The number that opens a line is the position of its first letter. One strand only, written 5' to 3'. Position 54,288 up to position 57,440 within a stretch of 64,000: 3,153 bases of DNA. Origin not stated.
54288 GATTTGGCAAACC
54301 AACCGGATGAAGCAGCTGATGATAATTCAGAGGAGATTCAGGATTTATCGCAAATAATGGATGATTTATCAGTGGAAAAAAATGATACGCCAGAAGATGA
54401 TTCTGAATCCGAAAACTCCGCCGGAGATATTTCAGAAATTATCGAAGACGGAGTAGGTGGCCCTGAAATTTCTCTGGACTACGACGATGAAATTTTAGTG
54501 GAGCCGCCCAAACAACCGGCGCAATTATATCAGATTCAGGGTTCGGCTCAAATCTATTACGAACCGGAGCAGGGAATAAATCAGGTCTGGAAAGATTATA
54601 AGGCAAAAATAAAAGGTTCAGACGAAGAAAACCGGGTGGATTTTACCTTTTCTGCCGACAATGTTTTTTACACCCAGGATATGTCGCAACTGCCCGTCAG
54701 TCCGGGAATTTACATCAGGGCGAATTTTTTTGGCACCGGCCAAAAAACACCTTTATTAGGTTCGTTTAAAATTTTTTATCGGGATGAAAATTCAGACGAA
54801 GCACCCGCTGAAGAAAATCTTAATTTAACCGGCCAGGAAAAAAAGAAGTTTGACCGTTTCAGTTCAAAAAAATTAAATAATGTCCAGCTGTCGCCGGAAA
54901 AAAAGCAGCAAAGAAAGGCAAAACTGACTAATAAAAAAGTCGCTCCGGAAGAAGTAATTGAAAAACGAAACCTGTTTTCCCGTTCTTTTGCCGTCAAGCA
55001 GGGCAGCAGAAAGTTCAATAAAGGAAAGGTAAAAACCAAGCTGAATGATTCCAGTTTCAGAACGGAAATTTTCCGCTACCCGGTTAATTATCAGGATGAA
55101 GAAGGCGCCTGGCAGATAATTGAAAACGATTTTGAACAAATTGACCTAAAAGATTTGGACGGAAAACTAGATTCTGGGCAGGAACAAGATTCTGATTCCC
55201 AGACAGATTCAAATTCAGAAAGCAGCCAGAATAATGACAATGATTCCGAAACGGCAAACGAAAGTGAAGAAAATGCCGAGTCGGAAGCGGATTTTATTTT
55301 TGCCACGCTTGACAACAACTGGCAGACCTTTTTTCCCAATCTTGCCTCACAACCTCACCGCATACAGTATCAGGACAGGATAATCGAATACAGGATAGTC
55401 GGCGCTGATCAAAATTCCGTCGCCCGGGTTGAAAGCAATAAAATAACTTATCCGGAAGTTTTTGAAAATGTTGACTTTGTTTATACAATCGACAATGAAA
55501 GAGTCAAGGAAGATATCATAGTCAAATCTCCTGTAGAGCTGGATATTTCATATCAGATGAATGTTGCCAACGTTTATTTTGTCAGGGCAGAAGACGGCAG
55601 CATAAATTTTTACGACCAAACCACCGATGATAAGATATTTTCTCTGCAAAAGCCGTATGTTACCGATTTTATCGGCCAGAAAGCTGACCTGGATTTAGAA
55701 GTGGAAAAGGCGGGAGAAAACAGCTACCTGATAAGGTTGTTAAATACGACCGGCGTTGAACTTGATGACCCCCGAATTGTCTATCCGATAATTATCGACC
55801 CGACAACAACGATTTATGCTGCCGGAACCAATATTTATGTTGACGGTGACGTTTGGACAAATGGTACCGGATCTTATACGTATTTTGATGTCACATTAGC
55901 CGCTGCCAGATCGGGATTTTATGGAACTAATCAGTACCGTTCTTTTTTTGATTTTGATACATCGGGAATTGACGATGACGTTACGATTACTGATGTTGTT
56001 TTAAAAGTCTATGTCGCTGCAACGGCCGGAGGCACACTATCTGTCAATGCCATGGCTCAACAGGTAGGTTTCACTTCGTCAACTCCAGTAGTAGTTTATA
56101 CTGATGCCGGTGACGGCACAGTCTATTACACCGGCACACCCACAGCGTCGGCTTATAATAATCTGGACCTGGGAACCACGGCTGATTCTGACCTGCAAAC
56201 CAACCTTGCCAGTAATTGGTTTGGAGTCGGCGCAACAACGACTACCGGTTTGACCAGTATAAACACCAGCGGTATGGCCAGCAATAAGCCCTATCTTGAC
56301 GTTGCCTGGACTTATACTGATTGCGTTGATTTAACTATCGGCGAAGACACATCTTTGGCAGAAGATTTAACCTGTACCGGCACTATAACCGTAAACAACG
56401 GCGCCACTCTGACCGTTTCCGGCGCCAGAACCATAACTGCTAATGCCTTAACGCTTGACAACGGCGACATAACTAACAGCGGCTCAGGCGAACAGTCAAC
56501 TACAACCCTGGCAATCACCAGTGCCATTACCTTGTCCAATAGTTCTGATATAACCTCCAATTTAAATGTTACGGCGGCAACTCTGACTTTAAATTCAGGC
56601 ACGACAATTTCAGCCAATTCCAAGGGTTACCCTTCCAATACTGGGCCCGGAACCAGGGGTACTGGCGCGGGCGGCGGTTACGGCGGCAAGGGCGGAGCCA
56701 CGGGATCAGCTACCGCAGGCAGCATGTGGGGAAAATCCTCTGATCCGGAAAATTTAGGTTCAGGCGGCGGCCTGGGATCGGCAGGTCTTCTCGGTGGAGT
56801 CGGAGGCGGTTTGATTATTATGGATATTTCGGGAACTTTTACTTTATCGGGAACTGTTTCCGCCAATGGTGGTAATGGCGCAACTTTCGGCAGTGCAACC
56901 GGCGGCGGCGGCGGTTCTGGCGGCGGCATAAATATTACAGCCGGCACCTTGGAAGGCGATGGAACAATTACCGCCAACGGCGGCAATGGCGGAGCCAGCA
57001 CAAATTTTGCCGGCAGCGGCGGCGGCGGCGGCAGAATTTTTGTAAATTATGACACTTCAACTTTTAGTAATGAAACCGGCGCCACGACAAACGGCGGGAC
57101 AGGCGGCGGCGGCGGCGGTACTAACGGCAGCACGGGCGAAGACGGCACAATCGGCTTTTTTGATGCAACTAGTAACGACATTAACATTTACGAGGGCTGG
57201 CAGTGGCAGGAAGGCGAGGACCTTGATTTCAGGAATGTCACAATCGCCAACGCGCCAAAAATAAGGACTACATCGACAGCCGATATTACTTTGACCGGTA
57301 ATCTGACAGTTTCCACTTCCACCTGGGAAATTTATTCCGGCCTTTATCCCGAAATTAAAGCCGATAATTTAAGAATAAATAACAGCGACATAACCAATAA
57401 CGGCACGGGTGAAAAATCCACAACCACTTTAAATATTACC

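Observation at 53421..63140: Mosaic architecture of the giant surface protein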

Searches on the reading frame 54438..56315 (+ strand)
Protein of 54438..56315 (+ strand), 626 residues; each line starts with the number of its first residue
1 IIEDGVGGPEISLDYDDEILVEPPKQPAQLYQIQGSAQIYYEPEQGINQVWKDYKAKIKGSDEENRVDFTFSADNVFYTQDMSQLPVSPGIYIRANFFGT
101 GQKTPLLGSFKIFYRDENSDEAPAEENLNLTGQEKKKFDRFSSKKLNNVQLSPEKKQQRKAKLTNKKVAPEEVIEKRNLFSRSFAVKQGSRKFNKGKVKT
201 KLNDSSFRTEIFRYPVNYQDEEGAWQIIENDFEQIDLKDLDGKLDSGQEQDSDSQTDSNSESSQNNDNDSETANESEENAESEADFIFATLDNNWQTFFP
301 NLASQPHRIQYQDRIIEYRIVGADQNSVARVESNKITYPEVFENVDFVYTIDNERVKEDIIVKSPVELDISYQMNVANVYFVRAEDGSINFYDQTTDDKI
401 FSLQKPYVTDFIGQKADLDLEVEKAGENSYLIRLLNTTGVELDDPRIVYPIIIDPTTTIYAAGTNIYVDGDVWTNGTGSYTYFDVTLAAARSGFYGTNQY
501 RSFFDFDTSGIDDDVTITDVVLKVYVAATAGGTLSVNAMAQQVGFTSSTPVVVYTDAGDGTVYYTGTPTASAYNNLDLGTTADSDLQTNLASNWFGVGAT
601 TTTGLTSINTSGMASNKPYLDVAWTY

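Call 69: find_related_loci(query=A4, collection=genome_contigs, flank=10000)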
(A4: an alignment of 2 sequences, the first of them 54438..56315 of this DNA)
Query A4 (626 aa) in genome_contigs; peptide patterns used: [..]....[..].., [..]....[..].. (x = any residue, [..] = any of these).
168 stretches matched a pattern, but none encodes a relative of the query by tblastn (E <= 1e-3).

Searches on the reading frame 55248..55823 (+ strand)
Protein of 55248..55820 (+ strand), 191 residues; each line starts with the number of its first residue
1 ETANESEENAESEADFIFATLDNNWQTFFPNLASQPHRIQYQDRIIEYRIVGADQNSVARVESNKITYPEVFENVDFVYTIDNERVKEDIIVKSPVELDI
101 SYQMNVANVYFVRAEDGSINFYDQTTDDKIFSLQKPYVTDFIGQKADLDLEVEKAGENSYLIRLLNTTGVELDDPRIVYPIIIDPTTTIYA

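Call 19: search_protein_families(library=pfam, proteins=[window:55248-55820:+], max_evalue=10)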
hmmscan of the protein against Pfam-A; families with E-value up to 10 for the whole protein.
window:55248-55820:+ (191 aa): 2 families
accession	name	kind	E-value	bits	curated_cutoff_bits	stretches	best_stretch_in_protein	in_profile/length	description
PF25778.1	DUF7948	-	5.6e-05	23.7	27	1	46-186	84-214/214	Domain of unknown function (DUF7948)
PF08841.16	DDR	-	0.1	12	24.6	1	104-132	193-221/328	Diol dehydratase reactivase ATPase-like domain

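Call 20: search_protein_families(library=ncbifam, proteins=[window:55248-55820:+], max_evalue=10)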
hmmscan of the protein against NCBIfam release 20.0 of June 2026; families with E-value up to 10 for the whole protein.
window:55248-55820:+ (191 aa): 0 families

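Call 71: find_related_loci(query=A5, collection=genome_contigs, flank=10000)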
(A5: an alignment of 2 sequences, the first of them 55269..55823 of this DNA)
Query A5 (185 aa) in genome_contigs; peptide patterns used: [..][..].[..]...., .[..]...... (x = any residue, [..] = any of these).
59 stretches matched a pattern; 1 encode a relative of the query (tblastn E <= 1e-3); 1 distinct loci.
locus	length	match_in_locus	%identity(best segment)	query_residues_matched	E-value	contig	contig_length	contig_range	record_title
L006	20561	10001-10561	24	3-179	5e-11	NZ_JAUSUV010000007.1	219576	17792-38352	Croceifilum oryzae strain DSM 46876 Ga0454092_07, whole genome shotgun sequence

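Call 72: find_related_loci(query=A5, collection=metagenome_contigs, flank=10000)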
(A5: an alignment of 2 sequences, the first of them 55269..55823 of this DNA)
Query A5 (185 aa) in metagenome_contigs; peptide patterns used: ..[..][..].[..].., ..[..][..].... (x = any residue, [..] = any of these).
296 stretches matched a pattern, but none encodes a relative of the query by tblastn (E <= 1e-3).

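Call 91: search_protein_families(library=ncbifam, proteins=[L006:9533-15496:+], max_evalue=0.001)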
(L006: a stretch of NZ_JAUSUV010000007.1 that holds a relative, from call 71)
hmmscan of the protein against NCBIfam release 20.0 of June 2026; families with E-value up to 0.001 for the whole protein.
L006:9533-15496:+ (1988 aa): 3 families
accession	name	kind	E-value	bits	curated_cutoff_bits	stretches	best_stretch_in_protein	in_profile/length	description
NF033679.1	DNRLRE_dom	domain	2.6e-50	170.7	34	3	794-969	1-164/164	DNRLRE domain-containing protein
TIGR01643.1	YD_repeat_2x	repeat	7.9e-32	108.5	15.8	0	1524-1557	7-40/42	YD repeat-containing protein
NF041261.1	RHS_core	equivalog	1.1e-17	63.2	2000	3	1494-1740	455-680/1261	RHS element core protein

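Call 92: search_protein_families(library=pfam, proteins=[L006:9533-15496:+], max_evalue=0.001)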
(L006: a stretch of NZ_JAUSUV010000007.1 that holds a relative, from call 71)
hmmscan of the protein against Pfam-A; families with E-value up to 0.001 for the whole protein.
L006:9533-15496:+ (1988 aa): 5 families
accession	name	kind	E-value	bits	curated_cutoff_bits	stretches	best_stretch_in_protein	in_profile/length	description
PF05593.20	RHS_repeat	-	2.3e-55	184.4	22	3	1608-1645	1-38/38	RHS Repeat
PF25275.1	Golvesin_C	-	2.5e-29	102.5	31.6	1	471-596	2-131/132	Golvesin C-terminal domain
PF06848.17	Disaggr_repeat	-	3.7e-15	56.5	33.9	1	361-455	3-97/179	Disaggregatase related repeat domain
PF00688.24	TGFb_propeptide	-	3e-06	27.5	25.8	0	822-943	106-213/242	TGF-beta propeptide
PF20148.4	DUF6531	-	2.9e-05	24.8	24.1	0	1139-1225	5-74/74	Domain of unknown function (DUF6531)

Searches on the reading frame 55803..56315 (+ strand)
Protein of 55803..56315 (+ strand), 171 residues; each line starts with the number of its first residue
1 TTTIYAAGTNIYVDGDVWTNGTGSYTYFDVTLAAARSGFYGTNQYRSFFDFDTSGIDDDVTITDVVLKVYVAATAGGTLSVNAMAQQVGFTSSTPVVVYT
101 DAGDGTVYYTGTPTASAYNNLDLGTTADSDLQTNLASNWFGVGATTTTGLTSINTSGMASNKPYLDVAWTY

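Call 19: search_protein_families(library=pfam, proteins=[window:55803-56315:+], max_evalue=10)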
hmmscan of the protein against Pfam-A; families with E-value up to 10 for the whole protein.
window:55803-56315:+ (171 aa): 1 family
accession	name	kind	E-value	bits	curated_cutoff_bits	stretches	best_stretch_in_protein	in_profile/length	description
PF25546.1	DUF7925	-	0.0089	16.3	26.5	1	55-105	128-180/185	Domain of unknown function (DUF7925)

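Call 20: search_protein_families(library=ncbifam, proteins=[window:55803-56315:+], max_evalue=10)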
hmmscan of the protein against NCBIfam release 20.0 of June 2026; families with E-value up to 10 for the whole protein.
window:55803-56315:+ (171 aa): 2 families
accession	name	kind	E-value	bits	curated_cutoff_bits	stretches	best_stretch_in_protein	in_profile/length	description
NF033679.1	DNRLRE_dom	domain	2.3e-05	24.5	34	1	26-167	12-163/164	DNRLRE domain-containing protein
NF010311.1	PRK13748.1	subfamily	0.15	10.8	600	1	63-112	404-454/560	mercury(II) reductase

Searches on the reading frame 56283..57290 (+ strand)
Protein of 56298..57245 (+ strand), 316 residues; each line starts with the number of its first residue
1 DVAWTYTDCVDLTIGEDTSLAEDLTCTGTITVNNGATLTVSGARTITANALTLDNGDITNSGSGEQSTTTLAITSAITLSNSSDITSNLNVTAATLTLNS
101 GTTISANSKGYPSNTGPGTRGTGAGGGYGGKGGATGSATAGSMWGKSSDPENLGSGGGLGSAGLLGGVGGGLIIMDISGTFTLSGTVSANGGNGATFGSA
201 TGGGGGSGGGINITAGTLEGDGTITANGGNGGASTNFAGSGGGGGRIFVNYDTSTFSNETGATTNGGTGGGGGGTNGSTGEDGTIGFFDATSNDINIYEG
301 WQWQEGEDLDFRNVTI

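Call 19: search_protein_families(library=pfam, proteins=[window:56298-57245:+], max_evalue=10)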
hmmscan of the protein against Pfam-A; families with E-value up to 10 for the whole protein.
window:56298-57245:+ (316 aa): 0 families

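Call 20: search_protein_families(library=ncbifam, proteins=[window:56298-57245:+], max_evalue=10)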
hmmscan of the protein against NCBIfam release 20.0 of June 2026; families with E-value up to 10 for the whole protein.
window:56298-57245:+ (316 aa): 0 families

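Call 33: find_homologous_proteins(query=A2, max_evalue=0.001)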
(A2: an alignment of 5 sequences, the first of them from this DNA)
Query A2 (5 sequences) (299 aa, profile of the alignment): 290 proteins with E <= 0.001 among 8000 candidates; the best 120 are listed.
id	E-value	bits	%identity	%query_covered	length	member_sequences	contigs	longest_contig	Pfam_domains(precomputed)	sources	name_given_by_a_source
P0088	1.2e-50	191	36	76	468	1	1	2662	-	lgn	-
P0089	1.4e-46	178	35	69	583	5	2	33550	-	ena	-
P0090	1.1e-39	155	40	67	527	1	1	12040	-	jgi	jgi:hypothetical protein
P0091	9.8e-39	152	51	41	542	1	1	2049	-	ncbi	-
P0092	6.7e-38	149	40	61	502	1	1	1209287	-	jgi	jgi:hypothetical protein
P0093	9.5e-37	145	47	31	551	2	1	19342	-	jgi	jgi:hypothetical protein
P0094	3.3e-36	143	34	58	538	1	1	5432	-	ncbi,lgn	-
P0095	1.1e-35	142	31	73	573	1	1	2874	-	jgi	jgi:hypothetical protein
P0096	3.5e-35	140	51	26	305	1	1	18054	-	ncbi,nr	ncbi:MAG: hypothetical protein HY769_07865, partial [Candidatus Stahlbacteria bacterium]|nr:hypothet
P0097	9.3e-35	139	53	20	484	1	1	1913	PF17963.8,PF17892.8,PF17803.8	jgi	jgi:VCBS repeat-containing protein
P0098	1.1e-34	138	33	84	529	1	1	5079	-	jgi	jgi:hypothetical protein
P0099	2.1e-34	137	48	39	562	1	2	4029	-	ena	-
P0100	3.0e-34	137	35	47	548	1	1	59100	-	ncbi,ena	-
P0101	5.0e-34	136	-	-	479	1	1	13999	-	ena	-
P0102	5.2e-34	136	39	34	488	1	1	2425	PF00404.25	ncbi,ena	-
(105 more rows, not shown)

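Call 45: search_solved_structures(query=A3, max_evalue=1)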
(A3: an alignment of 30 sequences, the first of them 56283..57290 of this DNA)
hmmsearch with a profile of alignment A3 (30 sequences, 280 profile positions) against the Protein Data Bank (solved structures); distinct sequences matched with E-value up to 1: 0.

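Call 53: predict_structure(alignment_id=A3)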
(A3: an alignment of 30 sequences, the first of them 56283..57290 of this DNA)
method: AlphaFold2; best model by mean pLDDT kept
length: 336 residues; sequences in the alignment: 30
mean_pLDDT: 84.8   pTM: 0.82
mean pLDDT of the five models: 84.8, 84.2, 83.6, 83.5, 79.7
residues with pLDDT >= 90: 218; 70-90: 53; 50-70: 27; < 50: 38
segments of 3 or more residues with pLDDT < 50: 1-7, 303-318, 322-330, 332-336
pLDDT, mean of each block of 10 residues (from residue 1): 46 85 93 95 94 95 90 91 91 96 96 97 91 93 88 91 93 97 97 98 90 97 96 94 92 93 85 92 73 62 42 43 45 46
secondary structure, 60 per line:
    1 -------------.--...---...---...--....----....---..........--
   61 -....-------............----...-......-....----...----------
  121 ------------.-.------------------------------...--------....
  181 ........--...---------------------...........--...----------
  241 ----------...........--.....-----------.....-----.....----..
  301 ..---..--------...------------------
elements in order: E17-19 E23-25 E29-31 E34-37 E42-45 E49-58 E62-65 E73-84 E89-91 E93-98 E100-103 E108-110 E177-188 E191-193 E215-225 E228-230 E251-261 E280-284 E290-294 E299-302

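Call 57: fold_search(model_id=the predicted structure, library=pdb)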
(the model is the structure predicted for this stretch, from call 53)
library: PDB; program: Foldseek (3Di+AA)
matches with E <= 10: 46; with E <= 0.001: 0
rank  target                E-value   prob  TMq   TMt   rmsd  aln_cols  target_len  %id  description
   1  7o9q_A                3.5e-01  0.12  0.22  0.23  14.2       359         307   12  Crystal structure of the Awp1 (adhesin-like wall protein 1) A-domain from Candida glabrata (released 2021-12-15)
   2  4wa0                  3.9e-01  0.30  0.23  0.22  12.8       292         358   11  The structure of a possible adhesin C-terminal domain from Caldicellulosiruptor kronotskyensis (released 2015-03-04)
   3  4rt6_A                4.5e-01  0.02  0.11  0.07  17.7       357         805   10  Structure of a complex between hemopexin and hemopexin binding protein (released 2016-05-18)
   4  1rwr                  9.8e-01  0.07  0.21  0.23  16.0       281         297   14  Crystal structure of filamentous hemagglutinin secretion domain (released 2004-04-13)
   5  4dn7_A                1.3e+00  0.10  0.19  0.16  12.2       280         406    8  CRYSTAL STRUCTURE OF putative ABC transporter, ATP-binding protein from Methanosarcina mazei Go1 (released 2012-02-22)
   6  7xz7_A                1.5e+00  0.05  0.21  0.17  17.5       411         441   10  Mutant (D137A) of the N-terminal domain of fucoidan lyase FdlA (released 2022-09-28)
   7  6n2b_A                1.6e+00  0.18  0.24  0.23  13.2       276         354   13  The Crystal Structure of Caldicellulosiruptor kristjanssonii Tapirin C-terminal domain (released 2018-12-19)
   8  2wle_A                1.7e+00  0.02  0.10  0.14  15.8       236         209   10  Crystallographic analysis of the polysialic acid O-acetyltransferase OatWY (released 2009-06-30)
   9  8cpk_B                2.0e+00  0.08  0.22  0.20  12.9       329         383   14  Crystal structure of EtpA secretion domain from Enterotoxigenic Escherichia coli (released 2024-01-10)
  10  3ak5_A                2.1e+00  0.04  0.19  0.08  18.8       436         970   13  Hemoglobin protease (Hbp) passenger missing domain-2 (released 2010-10-06)
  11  7xza_A                2.2e+00  0.03  0.19  0.15  17.7       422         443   10  Mutant (Y242F) of the N-terminal domain of fucoidan lyase FdlA (released 2022-09-28)
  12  8e7f                  2.4e+00  0.08  0.14  0.09  10.5       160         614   10  Crystal structure of the autotransporter Ssp from Serratia marcescens. (released 2023-03-08)
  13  5awf_A                2.6e+00  0.04  0.17  0.15  16.1       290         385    6  Crystal structure of SufB-SufC-SufD complex from Escherichia coli (released 2015-11-11)
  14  6n2c_A                2.6e+00  0.02  0.15  0.13  15.4       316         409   13  The Crystal Structure of Caldicellulosiruptor hydrothermalis Tapirin C-terminal domain (released 2018-12-19)
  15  6n2b_B                2.9e+00  0.09  0.22  0.21  14.1       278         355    9  The Crystal Structure of Caldicellulosiruptor kristjanssonii Tapirin C-terminal domain (released 2018-12-19)
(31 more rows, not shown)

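Call 93: search_protein_families(library=ncbifam, alignment_id=A3, max_evalue=0.01)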
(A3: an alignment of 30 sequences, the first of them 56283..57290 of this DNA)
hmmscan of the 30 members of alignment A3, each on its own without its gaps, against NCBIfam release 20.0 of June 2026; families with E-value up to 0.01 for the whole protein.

A. member 1, window:56283-57290:+ (336 aa): 0 families

B. families by the number of members that match (of 30 scanned): 2 families
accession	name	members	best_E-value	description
NF047640.1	gliding_AgmC_N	11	1.1e-08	adventurous gliding motility protein AgmC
NF052337.1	tail_tube_6XGR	1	7.5e-06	phage tail tube protein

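Call 94: search_protein_families(library=pfam, alignment_id=A3, max_evalue=0.01)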
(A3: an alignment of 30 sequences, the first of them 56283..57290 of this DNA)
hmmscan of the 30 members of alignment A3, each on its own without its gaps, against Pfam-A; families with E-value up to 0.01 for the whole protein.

A. member 1, window:56283-57290:+ (336 aa): 0 families

B. families by the number of members that match (of 30 scanned): 2 families
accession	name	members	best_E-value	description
PF10162.14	G8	2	0.0051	G8 domain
PF16656.11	Pur_ac_phosph_N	1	0.0025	Purple acid Phosphatase, N-terminal domain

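Call 97: fold_search(model_id=the predicted structure, library=viral)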
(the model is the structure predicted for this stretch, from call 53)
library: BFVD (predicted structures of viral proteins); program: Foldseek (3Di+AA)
matches with E <= 10: 151; with E <= 0.001: 4
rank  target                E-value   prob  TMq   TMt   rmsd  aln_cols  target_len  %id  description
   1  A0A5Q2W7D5            6.6e-06  1.00  0.30  0.19   8.7       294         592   21  (no name in the UniProt tables at hand)
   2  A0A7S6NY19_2          1.2e-05  1.00  0.39  0.14   6.9       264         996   21  PA14 domain-containing protein [Bathycoccus sp. RCC716 virus 1]
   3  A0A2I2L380            8.3e-05  1.00  0.31  0.23   8.8       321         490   19  Collagen-like protein [Orpheovirus IHUMI-LCC2]
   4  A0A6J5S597            8.0e-04  0.75  0.25  0.24  18.7       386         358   15  Uncharacterized protein [uncultured Caudovirales phage]
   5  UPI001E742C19         1.2e-03  0.92  0.28  0.25  13.5       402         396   19  (no name look-up for this kind of identifier)
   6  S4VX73                1.4e-03  0.99  0.30  0.26   7.9       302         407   16  Collagen triple helix domain containing protein [Pandoravirus dulcis]
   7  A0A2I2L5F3            2.3e-03  0.87  0.27  0.14   8.0       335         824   15  Collagen-like protein [Orpheovirus IHUMI-LCC2]
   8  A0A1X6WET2            2.2e-02  0.54  0.24  0.08  11.5       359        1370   19  (no name in the UniProt tables at hand)
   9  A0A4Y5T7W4            1.5e-01  0.16  0.17  0.21  15.8       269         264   10  Uncharacterized protein [Ranavirus ambystoma1]
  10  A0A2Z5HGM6            1.6e-01  0.63  0.23  0.35  13.2       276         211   14  (no name in the UniProt tables at hand)
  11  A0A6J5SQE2            2.9e-01  0.13  0.27  0.21  21.3       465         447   16  Uncharacterized protein [uncultured Caudovirales phage]
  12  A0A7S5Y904            3.4e-01  0.33  0.27  0.35  14.9       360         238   13  (no name in the UniProt tables at hand)
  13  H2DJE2                5.1e-01  0.08  0.13  0.18  13.8       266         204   17  ORF71 (Fragment) [Equid alphaherpesvirus 1]
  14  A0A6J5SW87            5.7e-01  0.08  0.17  0.20  15.1       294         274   11  Uncharacterized protein [uncultured Caudovirales phage]
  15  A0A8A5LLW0            5.7e-01  0.06  0.15  0.16  15.2       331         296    9  (no name in the UniProt tables at hand)
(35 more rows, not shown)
